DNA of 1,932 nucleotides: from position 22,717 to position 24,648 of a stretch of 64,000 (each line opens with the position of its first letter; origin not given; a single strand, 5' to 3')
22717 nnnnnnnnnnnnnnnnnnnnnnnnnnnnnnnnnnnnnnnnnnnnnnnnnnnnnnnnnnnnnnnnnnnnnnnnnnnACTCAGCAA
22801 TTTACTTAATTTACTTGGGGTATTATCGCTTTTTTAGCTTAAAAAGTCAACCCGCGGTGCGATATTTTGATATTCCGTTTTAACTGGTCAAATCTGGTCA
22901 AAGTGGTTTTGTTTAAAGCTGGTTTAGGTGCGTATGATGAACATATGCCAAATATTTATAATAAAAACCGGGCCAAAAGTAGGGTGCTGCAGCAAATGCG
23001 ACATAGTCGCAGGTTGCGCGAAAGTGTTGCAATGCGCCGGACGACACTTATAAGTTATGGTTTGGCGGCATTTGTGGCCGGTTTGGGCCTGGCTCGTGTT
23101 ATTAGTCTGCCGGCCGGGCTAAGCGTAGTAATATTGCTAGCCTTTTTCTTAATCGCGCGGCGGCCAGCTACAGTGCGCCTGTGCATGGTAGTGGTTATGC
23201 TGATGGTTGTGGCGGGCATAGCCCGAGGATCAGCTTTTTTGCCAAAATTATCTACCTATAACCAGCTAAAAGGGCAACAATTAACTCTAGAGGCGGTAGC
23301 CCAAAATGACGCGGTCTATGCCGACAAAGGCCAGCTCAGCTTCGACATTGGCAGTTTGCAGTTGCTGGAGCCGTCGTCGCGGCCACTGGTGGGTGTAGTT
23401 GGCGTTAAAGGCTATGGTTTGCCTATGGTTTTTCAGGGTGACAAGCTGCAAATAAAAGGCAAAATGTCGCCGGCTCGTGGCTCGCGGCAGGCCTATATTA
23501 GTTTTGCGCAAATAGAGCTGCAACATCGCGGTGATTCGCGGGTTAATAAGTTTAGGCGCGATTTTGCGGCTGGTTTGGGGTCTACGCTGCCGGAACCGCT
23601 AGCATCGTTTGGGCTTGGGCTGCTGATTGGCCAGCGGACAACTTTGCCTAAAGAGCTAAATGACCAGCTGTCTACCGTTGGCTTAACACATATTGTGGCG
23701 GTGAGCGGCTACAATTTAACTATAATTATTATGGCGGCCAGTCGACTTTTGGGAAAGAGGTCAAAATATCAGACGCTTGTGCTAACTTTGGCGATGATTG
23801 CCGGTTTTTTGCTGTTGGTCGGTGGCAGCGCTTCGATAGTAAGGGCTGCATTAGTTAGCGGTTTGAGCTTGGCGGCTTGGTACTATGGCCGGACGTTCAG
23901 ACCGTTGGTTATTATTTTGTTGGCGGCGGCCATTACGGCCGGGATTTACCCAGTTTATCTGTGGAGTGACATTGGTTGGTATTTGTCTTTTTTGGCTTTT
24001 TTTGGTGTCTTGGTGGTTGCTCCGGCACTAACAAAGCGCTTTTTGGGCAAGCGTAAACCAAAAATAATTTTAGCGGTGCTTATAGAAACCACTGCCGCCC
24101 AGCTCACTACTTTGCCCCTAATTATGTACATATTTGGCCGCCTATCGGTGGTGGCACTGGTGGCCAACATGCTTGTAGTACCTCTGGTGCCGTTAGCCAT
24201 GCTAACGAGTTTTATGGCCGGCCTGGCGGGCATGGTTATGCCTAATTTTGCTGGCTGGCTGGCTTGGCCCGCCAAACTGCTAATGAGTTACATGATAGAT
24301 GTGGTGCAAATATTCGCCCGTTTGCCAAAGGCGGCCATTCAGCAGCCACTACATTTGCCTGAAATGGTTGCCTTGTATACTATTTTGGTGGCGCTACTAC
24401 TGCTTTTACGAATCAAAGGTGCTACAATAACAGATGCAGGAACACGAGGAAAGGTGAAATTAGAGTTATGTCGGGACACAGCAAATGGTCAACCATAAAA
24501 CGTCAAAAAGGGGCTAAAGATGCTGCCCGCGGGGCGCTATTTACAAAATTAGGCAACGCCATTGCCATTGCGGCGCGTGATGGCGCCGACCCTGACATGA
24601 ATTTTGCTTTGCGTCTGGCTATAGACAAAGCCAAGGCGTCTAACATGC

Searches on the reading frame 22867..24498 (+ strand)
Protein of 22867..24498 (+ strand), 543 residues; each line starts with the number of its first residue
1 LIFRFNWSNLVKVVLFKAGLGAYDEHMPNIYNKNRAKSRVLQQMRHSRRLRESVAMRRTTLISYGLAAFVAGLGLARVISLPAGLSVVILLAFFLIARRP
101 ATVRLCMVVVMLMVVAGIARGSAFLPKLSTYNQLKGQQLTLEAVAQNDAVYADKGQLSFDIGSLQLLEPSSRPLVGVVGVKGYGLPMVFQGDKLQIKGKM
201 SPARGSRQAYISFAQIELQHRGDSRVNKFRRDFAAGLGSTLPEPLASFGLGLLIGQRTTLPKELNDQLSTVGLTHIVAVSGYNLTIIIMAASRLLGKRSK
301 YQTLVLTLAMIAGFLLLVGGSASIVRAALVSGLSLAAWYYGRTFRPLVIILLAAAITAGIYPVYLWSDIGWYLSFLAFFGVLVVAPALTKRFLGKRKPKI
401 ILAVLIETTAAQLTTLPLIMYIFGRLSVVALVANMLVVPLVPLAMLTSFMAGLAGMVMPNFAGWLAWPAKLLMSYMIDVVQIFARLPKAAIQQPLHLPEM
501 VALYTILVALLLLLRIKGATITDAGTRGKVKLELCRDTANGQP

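Call 75: search_protein_families(library=pfam, proteins=[window:22867-24498:+], max_evalue=0.00001)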
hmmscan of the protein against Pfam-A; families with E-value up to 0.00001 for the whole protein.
window:22867-24498:+ (543 aa): 1 family
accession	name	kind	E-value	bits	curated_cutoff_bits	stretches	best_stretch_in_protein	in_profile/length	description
PF03772.21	Competence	-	1e-44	153.3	23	1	252-515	1-267/270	Competence protein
